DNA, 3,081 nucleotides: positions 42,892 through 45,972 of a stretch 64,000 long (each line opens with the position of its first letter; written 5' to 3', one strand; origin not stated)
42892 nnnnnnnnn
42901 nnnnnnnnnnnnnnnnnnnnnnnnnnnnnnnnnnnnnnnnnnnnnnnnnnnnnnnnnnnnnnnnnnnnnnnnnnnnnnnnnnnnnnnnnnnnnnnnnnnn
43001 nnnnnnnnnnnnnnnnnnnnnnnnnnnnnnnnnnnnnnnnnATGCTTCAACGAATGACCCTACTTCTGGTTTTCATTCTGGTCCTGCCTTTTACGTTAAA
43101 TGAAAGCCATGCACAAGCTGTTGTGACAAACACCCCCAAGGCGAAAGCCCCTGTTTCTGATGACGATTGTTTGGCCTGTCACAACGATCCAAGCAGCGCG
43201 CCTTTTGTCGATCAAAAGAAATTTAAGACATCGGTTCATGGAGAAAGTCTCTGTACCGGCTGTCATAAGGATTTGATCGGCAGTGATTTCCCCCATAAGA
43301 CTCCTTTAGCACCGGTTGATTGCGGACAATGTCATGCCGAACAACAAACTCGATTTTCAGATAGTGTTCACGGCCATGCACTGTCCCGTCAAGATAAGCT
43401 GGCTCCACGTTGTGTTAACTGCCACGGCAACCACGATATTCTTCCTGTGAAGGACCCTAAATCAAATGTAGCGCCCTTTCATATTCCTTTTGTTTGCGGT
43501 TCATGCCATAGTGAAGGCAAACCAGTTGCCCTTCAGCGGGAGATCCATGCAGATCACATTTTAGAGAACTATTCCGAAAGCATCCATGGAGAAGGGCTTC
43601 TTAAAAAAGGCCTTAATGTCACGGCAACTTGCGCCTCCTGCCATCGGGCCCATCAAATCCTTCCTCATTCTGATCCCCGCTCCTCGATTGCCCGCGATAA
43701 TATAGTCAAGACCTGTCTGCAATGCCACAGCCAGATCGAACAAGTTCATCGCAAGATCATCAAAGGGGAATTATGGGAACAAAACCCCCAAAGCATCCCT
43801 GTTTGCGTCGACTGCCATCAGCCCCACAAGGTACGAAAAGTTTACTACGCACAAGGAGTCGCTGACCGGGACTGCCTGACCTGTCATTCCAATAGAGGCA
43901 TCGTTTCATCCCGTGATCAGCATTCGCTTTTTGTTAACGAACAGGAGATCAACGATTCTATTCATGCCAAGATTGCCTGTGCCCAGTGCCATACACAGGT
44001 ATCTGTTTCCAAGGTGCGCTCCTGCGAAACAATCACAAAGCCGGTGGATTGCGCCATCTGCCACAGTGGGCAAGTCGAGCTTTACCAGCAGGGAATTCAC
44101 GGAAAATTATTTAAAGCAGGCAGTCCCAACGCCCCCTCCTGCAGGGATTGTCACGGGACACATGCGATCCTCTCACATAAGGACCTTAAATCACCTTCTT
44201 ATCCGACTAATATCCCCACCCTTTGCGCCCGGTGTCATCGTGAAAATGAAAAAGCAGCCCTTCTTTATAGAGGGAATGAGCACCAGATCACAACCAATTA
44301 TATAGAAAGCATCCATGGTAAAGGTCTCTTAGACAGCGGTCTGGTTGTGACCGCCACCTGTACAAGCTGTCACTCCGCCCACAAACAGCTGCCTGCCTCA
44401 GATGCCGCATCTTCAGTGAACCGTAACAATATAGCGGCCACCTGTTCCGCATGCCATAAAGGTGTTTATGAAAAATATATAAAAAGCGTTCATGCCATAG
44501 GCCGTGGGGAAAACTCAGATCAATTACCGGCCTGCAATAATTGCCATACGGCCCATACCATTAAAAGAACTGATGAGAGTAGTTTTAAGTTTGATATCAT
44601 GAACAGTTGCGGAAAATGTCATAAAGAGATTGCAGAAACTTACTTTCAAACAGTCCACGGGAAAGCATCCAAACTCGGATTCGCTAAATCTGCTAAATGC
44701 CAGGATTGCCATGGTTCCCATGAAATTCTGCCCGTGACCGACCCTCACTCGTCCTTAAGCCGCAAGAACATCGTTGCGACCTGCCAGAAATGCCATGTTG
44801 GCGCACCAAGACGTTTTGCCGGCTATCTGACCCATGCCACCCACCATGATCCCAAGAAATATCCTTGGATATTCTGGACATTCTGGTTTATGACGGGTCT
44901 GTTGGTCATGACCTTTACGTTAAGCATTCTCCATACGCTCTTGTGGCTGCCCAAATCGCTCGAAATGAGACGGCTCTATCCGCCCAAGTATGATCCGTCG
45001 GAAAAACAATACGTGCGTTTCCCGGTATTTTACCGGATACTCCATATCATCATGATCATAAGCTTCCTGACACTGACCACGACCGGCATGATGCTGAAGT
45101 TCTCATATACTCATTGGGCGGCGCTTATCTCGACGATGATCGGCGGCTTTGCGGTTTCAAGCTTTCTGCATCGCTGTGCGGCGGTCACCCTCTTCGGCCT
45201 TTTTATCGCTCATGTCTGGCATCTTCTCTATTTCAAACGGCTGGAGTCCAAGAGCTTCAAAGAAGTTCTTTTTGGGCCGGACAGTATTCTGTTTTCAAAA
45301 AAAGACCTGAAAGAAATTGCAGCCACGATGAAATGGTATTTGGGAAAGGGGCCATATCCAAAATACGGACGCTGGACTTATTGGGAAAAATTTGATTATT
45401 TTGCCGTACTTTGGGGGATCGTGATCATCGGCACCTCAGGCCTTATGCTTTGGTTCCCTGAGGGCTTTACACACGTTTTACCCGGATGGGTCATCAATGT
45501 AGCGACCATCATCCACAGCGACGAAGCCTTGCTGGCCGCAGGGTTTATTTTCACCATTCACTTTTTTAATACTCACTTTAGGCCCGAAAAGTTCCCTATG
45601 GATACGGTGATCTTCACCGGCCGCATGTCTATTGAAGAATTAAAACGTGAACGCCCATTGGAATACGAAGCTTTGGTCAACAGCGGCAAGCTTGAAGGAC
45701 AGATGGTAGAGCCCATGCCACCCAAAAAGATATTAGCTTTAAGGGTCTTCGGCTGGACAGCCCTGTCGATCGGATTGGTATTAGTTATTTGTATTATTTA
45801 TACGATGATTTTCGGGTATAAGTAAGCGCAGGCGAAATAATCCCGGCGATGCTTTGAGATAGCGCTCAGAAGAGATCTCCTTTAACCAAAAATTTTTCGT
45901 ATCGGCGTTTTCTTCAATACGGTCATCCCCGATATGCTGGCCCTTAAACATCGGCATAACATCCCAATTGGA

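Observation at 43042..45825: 19-haem cytochrome c fused to a dihaem-b-type membrane domain (expanded CbcL-like quinone oxidoreductase), divergent from the ImcH-like gene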

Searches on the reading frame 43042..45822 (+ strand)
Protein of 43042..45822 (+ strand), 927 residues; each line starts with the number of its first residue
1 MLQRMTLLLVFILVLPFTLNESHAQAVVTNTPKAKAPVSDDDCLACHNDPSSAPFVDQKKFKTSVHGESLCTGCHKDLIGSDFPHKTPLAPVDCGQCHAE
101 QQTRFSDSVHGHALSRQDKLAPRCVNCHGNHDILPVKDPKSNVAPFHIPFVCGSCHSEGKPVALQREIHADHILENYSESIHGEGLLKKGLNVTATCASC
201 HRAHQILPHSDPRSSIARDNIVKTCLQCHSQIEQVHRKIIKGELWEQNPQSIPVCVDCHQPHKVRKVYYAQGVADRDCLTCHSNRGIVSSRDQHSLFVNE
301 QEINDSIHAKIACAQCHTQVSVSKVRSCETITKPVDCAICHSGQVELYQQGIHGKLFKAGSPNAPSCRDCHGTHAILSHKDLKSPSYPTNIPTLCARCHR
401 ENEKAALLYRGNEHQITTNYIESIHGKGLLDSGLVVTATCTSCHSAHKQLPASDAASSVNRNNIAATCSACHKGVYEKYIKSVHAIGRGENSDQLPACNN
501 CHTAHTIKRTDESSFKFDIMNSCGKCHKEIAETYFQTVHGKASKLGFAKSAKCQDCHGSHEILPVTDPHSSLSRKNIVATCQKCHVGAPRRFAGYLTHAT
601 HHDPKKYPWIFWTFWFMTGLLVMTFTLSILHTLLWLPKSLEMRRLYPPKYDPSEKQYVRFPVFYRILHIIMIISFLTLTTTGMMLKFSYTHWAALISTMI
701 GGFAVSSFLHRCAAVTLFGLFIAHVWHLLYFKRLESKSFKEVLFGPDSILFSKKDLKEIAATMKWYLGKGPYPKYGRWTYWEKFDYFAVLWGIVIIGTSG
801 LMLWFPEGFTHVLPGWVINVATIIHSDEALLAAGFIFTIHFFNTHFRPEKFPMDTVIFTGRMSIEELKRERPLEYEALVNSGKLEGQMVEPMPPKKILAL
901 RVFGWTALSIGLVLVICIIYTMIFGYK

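Call 4: search_protein_families(library=pfam, proteins=[window:43042-45822:+], max_evalue=1)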
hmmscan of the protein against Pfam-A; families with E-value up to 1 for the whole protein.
window:43042-45822:+ (927 aa): 7 families
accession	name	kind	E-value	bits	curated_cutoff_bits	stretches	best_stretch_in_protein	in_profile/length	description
PF14537.11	Cytochrom_c3_2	-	1.6e-23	83.4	25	7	497-585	8-78/79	Cytochrome c3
PF14522.11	Cytochrome_C7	-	1.4e-22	79.8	24.8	8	222-283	13-67/67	Cytochrome c7 and related cytochrome c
PF09699.15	Paired_CXXCH_1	-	1e-18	67.2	20.6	6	36-77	2-38/41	Doubled CXXCH motif (Paired_CXXCH_1)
PF02085.21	Cytochrom_CIII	-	1.5e-09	38.5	22.9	3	300-399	20-101/101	Class III cytochrome C family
PF01292.26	Ni_hydr_CYTB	-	3.6e-07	30.6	30.1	1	659-840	1-158/179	Prokaryotic cytochrome b561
PF22678.1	Cytochrom_c_NrfB-like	-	0.0027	18.6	27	1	225-282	1-65/89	Cytochrome c-type protein NrfB-like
PF01844.29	HNH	-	0.035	14.7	21.4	1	152-204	1-44/47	HNH endonuclease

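Call 5: search_protein_families(library=ncbifam, proteins=[window:43042-45822:+], max_evalue=1)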
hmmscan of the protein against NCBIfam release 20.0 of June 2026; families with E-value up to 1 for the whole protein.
window:43042-45822:+ (927 aa): 15 families
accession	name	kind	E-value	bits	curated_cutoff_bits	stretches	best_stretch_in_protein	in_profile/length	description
TIGR03508.1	decahem_SO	subfamily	1.3e-24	87.1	192.2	4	23-232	53-251/258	DmsE family decaheme c-type cytochrome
NF041028.1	decahem_GSU2203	exception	4.8e-16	58.9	325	4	93-289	38-236/317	GSU2203 family decaheme c-type cytochrome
TIGR01905.1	paired_CXXCH_1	subfamily_domain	7.8e-09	35.3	25.2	5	36-77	2-38/41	doubled CXXCH domain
NF008659.0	PRK11659.1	equivalog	1.6e-08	34.5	184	2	194-283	46-143/188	cytochrome c nitrite reductase pentaheme subunit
TIGR01583.1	formate-DH-gamm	equivalog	4.7e-08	33.3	115.85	1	658-847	3-172/204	formate dehydrogenase subunit gamma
NF045713.1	CxxCH_16_HmcA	equivalog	1.4e-06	27.2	400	3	38-116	196-271/541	sulfate respiration complex hexadecaheme cytochrome HmcA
NF040967.1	cytc_ExtN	equivalog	2.5e-06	26.6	200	3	298-352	26-80/415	selenite/tellurite reduction operon c-type cytochrome ExtN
NF040968.1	FeS_ExtO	equivalog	4e-06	25.9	200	3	298-352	26-80/416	selenite/tellurite reduction operon b-type cytochrome iron-sulfur cluster-binding subunit ExtO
TIGR03146.1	cyt_nit_nrfB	equivalog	1.8e-05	25.1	166.6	2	93-232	13-144/145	cytochrome c nitrite reductase pentaheme subunit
TIGR03153.1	cytochr_NrfH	equivalog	0.00023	21.2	134.2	2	25-77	88-135/138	cytochrome c nitrite reductase small subunit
NF007906.0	PRK10617.1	equivalog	0.00078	19.3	349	3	460-506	52-95/200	cytochrome c-type protein NapC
TIGR04257.1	nanowire_3heme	domain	0.0015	18.7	40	2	101-160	11-62/75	c(7)-type cytochrome triheme domain-containing protein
TIGR02161.1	napC_nirT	subfamily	0.037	13.9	310.6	2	218-264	41-87/185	periplasmic nitrate (or nitrite) reductase c-type cytochrome, NapC/NirT family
NF047727.1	4hemeCytCCctA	equivalog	0.045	13.9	180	1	8-109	5-98/109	tetraheme c-type cytochrome CctA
TIGR02125.1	CytB-hydogenase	equivalog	0.14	11.6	121.5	1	659-807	2-143/212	Ni/Fe-hydrogenase, b-type cytochrome subunit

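Call 6: find_homologous_proteins(query=window:43042-45822:+)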
Query window:43042-45822:+ (927 aa): 4322 proteins with E <= 0.001 among 8000 candidates; the best 120 are listed.
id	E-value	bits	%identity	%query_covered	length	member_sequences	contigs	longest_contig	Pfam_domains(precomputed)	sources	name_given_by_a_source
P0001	0.0e+0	2215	100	100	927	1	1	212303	PF09699.16,PF14537.12,PF01292.27,PF02085.22,PF14522.12,PF22113.2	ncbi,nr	ncbi:MAG: hypothetical protein HQL14_00500 [Candidatus Omnitrophica bacterium]|nr:hypothetical prote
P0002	0.0e+0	1768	78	100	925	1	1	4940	PF09699.16,PF14537.12,PF01292.27,PF02085.22,PF00684.26,PF14522.12,PF22113.2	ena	-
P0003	0.0e+0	1768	78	100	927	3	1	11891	PF09699.16,PF14537.12,PF01292.27,PF02085.22,PF00684.26,PF14522.12,PF22113.2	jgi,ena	-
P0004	0.0e+0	1744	78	98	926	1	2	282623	PF09699.16,PF14537.12,PF01292.27,PF02085.22,PF00684.26,PF14522.12,PF22113.2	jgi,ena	-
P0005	0.0e+0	1733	77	99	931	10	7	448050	PF09699.16,PF14537.12,PF01292.27,PF02085.22,PF14522.12,PF22113.2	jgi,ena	-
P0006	0.0e+0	1709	75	100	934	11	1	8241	PF09699.16,PF14537.12,PF01292.27,PF02085.22,PF14522.12,PF22113.2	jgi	-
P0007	0.0e+0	1695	74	100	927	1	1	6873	PF09699.16,PF14537.12,PF01292.27,PF02085.22,PF14522.12,PF22113.2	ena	-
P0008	0.0e+0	1694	76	100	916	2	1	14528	PF09699.16,PF14537.12,PF01292.27,PF02085.22,PF14522.12,PF22113.2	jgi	-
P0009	0.0e+0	1693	74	100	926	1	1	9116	PF09699.16,PF14537.12,PF01292.27,PF02085.22,PF14522.12,PF22113.2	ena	-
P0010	0.0e+0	1690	75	99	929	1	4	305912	PF09699.16,PF14537.12,PF01292.27,PF02085.22,PF00684.26,PF14522.12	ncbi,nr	ncbi:MAG: hypothetical protein KGJ09_01125 [Candidatus Omnitrophica bacterium]|nr:hypothetical prote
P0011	0.0e+0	1679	75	99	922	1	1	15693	PF09699.16,PF14537.12,PF01292.27,PF02085.22,PF14522.12,PF22113.2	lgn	-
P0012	0.0e+0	1665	76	97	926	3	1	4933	PF09699.16,PF14537.12,PF01292.27,PF02085.22,PF14522.12,PF22113.2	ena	-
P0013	0.0e+0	1648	72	100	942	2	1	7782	PF09699.16,PF14537.12,PF01292.27,PF02085.22,PF14522.12,PF22113.2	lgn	-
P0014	0.0e+0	1625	72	99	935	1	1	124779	PF09699.16,PF14537.12,PF01292.27,PF02085.22,PF14522.12,PF22113.2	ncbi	-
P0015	0.0e+0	1596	71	99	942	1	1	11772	PF09699.16,PF14537.12,PF14522.12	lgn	-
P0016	0.0e+0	1535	69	100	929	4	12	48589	PF09699.16,PF14537.12,PF01292.27,PF02085.22,PF14522.12,PF22113.2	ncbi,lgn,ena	-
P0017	0.0e+0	1522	68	98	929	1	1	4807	PF09699.16,PF14537.12,PF01292.27,PF14522.12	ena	-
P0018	0.0e+0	1522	67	100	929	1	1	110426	PF09699.16,PF14537.12,PF14522.12,PF22113.2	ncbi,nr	ncbi:MAG: hypothetical protein HQL21_00410 [Candidatus Omnitrophica bacterium]|nr:hypothetical prote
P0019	0.0e+0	1518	67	100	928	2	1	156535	PF09699.16,PF14537.12,PF01292.27,PF02085.22,PF14522.12,PF22113.2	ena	-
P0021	0.0e+0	1499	68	96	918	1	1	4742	PF09699.16,PF14537.12,PF01292.27,PF14522.12,PF22113.2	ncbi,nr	ncbi:MAG: cytochrome c3 family protein [Candidatus Omnitrophica bacterium]|nr:cytochrome c3 family p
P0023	0.0e+0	1480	67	96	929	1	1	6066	PF09699.16,PF14537.12,PF22678.2,PF01292.27,PF02085.22,PF14522.12,PF22113.2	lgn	-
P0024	0.0e+0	1476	67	97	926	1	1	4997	PF09699.16,PF14537.12,PF01292.27,PF02085.22,PF14522.12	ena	-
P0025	0.0e+0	1472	67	96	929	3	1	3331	PF09699.16,PF14537.12,PF22678.2,PF01292.27,PF02085.22,PF14522.12,PF22113.2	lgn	-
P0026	0.0e+0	1471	66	96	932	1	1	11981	PF09699.16,PF14537.12,PF22678.2,PF01292.27,PF14522.12,PF22113.2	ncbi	-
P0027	0.0e+0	1471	65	100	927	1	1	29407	PF09699.16,PF14537.12,PF01292.27,PF02085.22,PF14522.12,PF22113.2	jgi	jgi:cytochrome b subunit of formate dehydrogenase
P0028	0.0e+0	1468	66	100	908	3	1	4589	PF09699.16,PF14537.12,PF01292.27,PF02085.22,PF14522.12,PF22113.2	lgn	-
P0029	0.0e+0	1467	67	96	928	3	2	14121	PF09699.16,PF14537.12,PF22678.2,PF01292.27,PF02085.22,PF14522.12,PF22113.2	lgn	-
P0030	0.0e+0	1466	66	96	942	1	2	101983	PF09699.16,PF14537.12,PF22678.2,PF01292.27,PF02085.22,PF14522.12,PF22113.2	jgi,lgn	jgi:cytochrome b subunit of formate dehydrogenase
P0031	0.0e+0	1462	66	96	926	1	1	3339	PF09699.16,PF14537.12,PF22678.2,PF01292.27,PF02085.22,PF14522.12,PF22113.2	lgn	-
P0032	0.0e+0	1458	65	100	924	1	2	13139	PF09699.16,PF14537.12,PF01292.27,PF02085.22,PF14522.12,PF22113.2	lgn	-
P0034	0.0e+0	1456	67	96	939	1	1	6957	PF09699.16,PF14537.12,PF01292.27,PF02085.22,PF14522.12,PF22113.2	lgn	-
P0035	0.0e+0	1455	65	99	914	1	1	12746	PF09699.16,PF14537.12,PF01292.27,PF02085.22,PF14522.12,PF22113.2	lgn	-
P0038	0.0e+0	1446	65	98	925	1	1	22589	PF09699.16,PF14537.12,PF01292.27,PF02085.22,PF14522.12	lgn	-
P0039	0.0e+0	1445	66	96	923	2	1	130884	PF09699.16,PF14537.12,PF22678.2,PF01292.27,PF02085.22,PF14522.12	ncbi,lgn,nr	ncbi:MAG: hypothetical protein Q8L26_07635 [Candidatus Omnitrophota bacterium]|nr:hypothetical prote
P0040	0.0e+0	1445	66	96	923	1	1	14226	PF09699.16,PF14537.12,PF01292.27,PF14522.12,PF22113.2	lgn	-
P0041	0.0e+0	1438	56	95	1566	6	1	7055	PF09699.16,PF14537.12,PF01292.27,PF02085.22,PF14522.12,PF22113.2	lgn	-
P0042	0.0e+0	1437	65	95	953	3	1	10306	PF09699.16,PF14537.12,PF22678.2,PF01292.27,PF02085.22,PF14522.12,PF22113.2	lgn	-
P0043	0.0e+0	1433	65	97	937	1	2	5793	PF09699.16,PF14537.12,PF22678.2,PF01292.27,PF02085.22,PF14522.12,PF22113.2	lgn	-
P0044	0.0e+0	1427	65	96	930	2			PF09699.16,PF14537.12,PF01292.27,PF02085.22,PF14522.12,PF22113.2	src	-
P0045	0.0e+0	1422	64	97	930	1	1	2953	PF09699.16,PF14537.12,PF22678.2,PF01292.27,PF02085.22,PF14522.12,PF22113.2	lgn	-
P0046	0.0e+0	1410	63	100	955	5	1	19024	PF09699.16,PF14537.12,PF22678.2,PF01292.27,PF02085.22,PF14522.12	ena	-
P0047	0.0e+0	1398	63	96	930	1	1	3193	PF09699.16,PF14537.12,PF22678.2,PF01292.27,PF03264.20,PF02085.22,PF14522.12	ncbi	-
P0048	0.0e+0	1389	79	77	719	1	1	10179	PF09699.16,PF14537.12,PF01292.27,PF14522.12,PF22113.2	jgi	jgi:predicted CXXCH cytochrome family protein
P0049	0.0e+0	1379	61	100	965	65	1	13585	PF09699.16,PF14537.12,PF22678.2,PF01292.27,PF02085.22,PF14522.12,PF22113.2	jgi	jgi:cytochrome b subunit of formate dehydrogenase/5-methylcytosine-specific restriction endonuclease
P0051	0.0e+0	1373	64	96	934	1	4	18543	PF09699.16,PF14537.12,PF01292.27,PF02085.22,PF14522.12,PF22113.2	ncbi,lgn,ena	-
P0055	0.0e+0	1341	60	96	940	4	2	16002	PF09699.16,PF14537.12,PF01292.27,PF14522.12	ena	-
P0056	0.0e+0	1337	61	96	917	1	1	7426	PF09699.16,PF14537.12,PF22678.2,PF01292.27,PF14522.12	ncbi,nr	ncbi:MAG: cytochrome c3 family protein [Elusimicrobia bacterium]|nr:cytochrome c3 family protein [El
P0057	0.0e+0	1336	60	98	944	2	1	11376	PF09699.16,PF14537.12,PF01292.27,PF03264.20,PF14522.12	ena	-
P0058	0.0e+0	1335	61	95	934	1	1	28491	PF09699.16,PF14537.12,PF01292.27,PF14522.12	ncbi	ncbi:MAG: hypothetical protein ABII00_02535 [Elusimicrobiota bacterium]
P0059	0.0e+0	1321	60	96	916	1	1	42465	PF09699.16,PF14537.12,PF01292.27,PF14522.12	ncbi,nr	ncbi:MAG: hypothetical protein HY926_14495 [Elusimicrobia bacterium]|nr:hypothetical protein [Elusim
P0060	0.0e+0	1320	60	96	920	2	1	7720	PF09699.16,PF14537.12,PF22678.2,PF01292.27,PF02085.22,PF14522.12,PF22113.2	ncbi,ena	ncbi:MAG: cytochrome b/b6 domain-containing protein [Elusimicrobiota bacterium]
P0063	0.0e+0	1308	60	97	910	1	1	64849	PF09699.16,PF14537.12,PF13435.12,PF01292.27,PF14522.12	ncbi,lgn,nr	ncbi:MAG: multiheme c-type cytochrome [Elusimicrobia bacterium]|nr:multiheme c-type cytochrome [Elus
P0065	0.0e+0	1304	59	96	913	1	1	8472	PF09699.16,PF14537.12,PF01292.27,PF02085.22,PF14522.12,PF22113.2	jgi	jgi:cytochrome b subunit of formate dehydrogenase/uncharacterized protein with PIN domain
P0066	0.0e+0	1303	61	97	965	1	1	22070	PF09699.16,PF14537.12,PF22678.2,PF01292.27,PF14522.12,PF22113.2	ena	-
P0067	0.0e+0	1301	60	96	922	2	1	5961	PF09699.16,PF14537.12,PF22678.2,PF01292.27,PF14522.12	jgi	jgi:cytochrome b subunit of formate dehydrogenase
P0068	0.0e+0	1299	60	96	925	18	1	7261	PF09699.16,PF14537.12,PF22678.2,PF01292.27,PF02085.22,PF14522.12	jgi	jgi:cytochrome b subunit of formate dehydrogenase/uncharacterized protein with PIN domain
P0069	0.0e+0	1297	58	97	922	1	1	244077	PF09699.16,PF14537.12,PF22678.2,PF02085.22,PF14522.12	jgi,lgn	jgi:cytochrome b subunit of formate dehydrogenase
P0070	0.0e+0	1293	57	97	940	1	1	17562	PF09699.16,PF14537.12,PF01292.27,PF02085.22,PF14522.12,PF22113.2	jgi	jgi:cytochrome b subunit of formate dehydrogenase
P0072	0.0e+0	1292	59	96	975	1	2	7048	PF09699.16,PF14537.12,PF22678.2,PF01292.27,PF14522.12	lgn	-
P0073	0.0e+0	1288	58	97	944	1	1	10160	PF09699.16,PF14537.12,PF01292.27,PF14522.12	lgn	-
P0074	0.0e+0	1288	60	96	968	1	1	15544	PF09699.16,PF14537.12,PF01292.27,PF14522.12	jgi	jgi:cytochrome b subunit of formate dehydrogenase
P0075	0.0e+0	1286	58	97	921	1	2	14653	PF09699.16,PF14537.12,PF01292.27,PF00684.26,PF14522.12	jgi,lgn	jgi:cytochrome b subunit of formate dehydrogenase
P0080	0.0e+0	1282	58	96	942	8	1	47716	PF09699.16,PF14537.12,PF14522.12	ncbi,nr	ncbi:MAG: cytochrome c3 family protein [Acidobacteriia bacterium]|nr:cytochrome c3 family protein [T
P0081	0.0e+0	1281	58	96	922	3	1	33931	PF09699.16,PF14537.12,PF01292.27,PF14522.12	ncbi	-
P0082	0.0e+0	1281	59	96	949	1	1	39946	PF09699.16,PF14537.12,PF01292.27,PF14522.12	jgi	jgi:cytochrome b subunit of formate dehydrogenase/uncharacterized protein with PIN domain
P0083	0.0e+0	1280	58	96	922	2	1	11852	PF09699.16,PF14537.12,PF22678.2,PF01292.27,PF02085.22,PF14522.12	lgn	-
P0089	0.0e+0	1277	58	96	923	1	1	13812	PF09699.16,PF14537.12,PF01292.27,PF14522.12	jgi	jgi:thiosulfate reductase cytochrome b subunit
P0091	0.0e+0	1277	57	99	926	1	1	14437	PF09699.16,PF14537.12,PF22678.2,PF01292.27,PF03264.20,PF02085.22,PF14522.12,PF22113.2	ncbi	-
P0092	0.0e+0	1276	59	97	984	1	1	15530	PF09699.16,PF14537.12,PF01292.27,PF14522.12,PF22113.2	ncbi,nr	ncbi:MAG: hypothetical protein HY814_08715 [Candidatus Riflebacteria bacterium]|nr:hypothetical prot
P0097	0.0e+0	1273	58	97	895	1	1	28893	PF09699.16,PF14537.12,PF01292.27,PF14522.12,PF22113.2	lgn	-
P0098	0.0e+0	1273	57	99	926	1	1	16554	PF09699.16,PF14537.12,PF01292.27,PF14522.12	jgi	jgi:cytochrome b subunit of formate dehydrogenase/uncharacterized protein with PIN domain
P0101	0.0e+0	1272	58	96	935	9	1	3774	PF09699.16,PF14537.12,PF22678.2,PF01292.27,PF14522.12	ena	-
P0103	0.0e+0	1271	59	96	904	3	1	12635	PF09699.16,PF14537.12,PF01292.27,PF14522.12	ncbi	-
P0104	0.0e+0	1271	58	96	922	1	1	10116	PF09699.16,PF14537.12,PF01292.27,PF14522.12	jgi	-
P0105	0.0e+0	1270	56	99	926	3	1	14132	PF09699.16,PF14537.12,PF01292.27,PF14522.12,PF22113.2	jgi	jgi:cytochrome b subunit of formate dehydrogenase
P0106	0.0e+0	1270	57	96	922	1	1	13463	PF09699.16,PF14537.12,PF01292.27,PF14522.12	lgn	-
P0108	0.0e+0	1268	58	96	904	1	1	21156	PF09699.16,PF14537.12,PF01292.27,PF02085.22,PF14522.12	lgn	-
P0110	0.0e+0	1267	57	96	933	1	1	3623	PF09699.16,PF14537.12,PF01292.27,PF14522.12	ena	-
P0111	0.0e+0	1267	56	99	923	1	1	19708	PF09699.16,PF14537.12,PF01292.27,PF14522.12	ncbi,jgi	-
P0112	0.0e+0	1266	57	100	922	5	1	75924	PF09699.16,PF14537.12,PF02085.22,PF14522.12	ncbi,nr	ncbi:MAG: hypothetical protein LAP85_18730 [Acidobacteriia bacterium]|nr:hypothetical protein [Terri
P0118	0.0e+0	1262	57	96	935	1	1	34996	PF09699.16,PF14537.12,PF01292.27,PF14522.12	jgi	jgi:cytochrome b subunit of formate dehydrogenase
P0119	0.0e+0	1261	57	96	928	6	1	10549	PF09699.16,PF14537.12,PF01292.27,PF14522.12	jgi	-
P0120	0.0e+0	1261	57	97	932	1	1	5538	PF09699.16,PF14537.12,PF01292.27,PF03264.20,PF02085.22,PF14522.12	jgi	jgi:cytochrome b subunit of formate dehydrogenase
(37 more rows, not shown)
